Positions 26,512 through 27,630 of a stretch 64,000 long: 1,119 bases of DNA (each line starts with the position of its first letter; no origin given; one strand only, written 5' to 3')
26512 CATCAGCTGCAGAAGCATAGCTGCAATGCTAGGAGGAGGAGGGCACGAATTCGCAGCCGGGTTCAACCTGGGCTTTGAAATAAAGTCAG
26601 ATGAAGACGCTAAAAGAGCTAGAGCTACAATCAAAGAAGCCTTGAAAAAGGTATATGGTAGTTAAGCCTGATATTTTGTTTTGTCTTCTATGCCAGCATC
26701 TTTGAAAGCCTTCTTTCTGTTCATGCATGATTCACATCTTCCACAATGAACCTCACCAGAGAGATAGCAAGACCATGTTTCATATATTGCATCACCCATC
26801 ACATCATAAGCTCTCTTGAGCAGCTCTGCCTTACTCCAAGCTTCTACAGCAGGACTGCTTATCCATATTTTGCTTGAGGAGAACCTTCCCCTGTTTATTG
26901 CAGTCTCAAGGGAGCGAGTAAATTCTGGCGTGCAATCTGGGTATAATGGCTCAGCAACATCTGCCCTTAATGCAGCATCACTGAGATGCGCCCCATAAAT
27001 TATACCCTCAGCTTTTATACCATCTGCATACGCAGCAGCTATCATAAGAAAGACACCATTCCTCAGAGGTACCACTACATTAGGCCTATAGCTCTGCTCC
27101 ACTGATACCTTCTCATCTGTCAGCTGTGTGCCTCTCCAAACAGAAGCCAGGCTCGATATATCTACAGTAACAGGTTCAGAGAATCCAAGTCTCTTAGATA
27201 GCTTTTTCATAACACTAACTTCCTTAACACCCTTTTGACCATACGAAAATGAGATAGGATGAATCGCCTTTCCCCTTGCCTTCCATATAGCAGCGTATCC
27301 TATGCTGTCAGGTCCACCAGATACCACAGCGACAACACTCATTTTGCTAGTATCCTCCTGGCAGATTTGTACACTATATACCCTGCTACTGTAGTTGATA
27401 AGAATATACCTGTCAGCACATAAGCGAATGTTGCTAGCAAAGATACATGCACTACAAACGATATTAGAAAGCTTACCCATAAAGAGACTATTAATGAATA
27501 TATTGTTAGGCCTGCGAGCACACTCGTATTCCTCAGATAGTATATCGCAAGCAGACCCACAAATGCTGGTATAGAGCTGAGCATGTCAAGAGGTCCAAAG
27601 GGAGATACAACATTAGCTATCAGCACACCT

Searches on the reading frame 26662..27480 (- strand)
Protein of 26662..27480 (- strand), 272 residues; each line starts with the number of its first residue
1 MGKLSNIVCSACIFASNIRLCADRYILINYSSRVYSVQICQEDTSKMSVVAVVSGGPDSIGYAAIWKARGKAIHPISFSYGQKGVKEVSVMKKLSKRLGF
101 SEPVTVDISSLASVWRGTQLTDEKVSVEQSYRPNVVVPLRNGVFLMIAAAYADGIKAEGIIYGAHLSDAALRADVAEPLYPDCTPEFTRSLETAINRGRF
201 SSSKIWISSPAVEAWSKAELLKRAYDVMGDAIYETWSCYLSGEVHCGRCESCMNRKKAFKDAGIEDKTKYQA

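Call 21: search_protein_families(library=pfam, proteins=[window:26662-27480:-], max_evalue=0.00001)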
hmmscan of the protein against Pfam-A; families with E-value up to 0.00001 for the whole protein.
window:26662-27480:- (272 aa): 1 family
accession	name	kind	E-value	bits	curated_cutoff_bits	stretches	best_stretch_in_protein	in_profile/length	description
PF06508.19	QueC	-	1.2e-44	152.8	22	1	49-262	2-209/210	Queuosine biosynthesis protein QueC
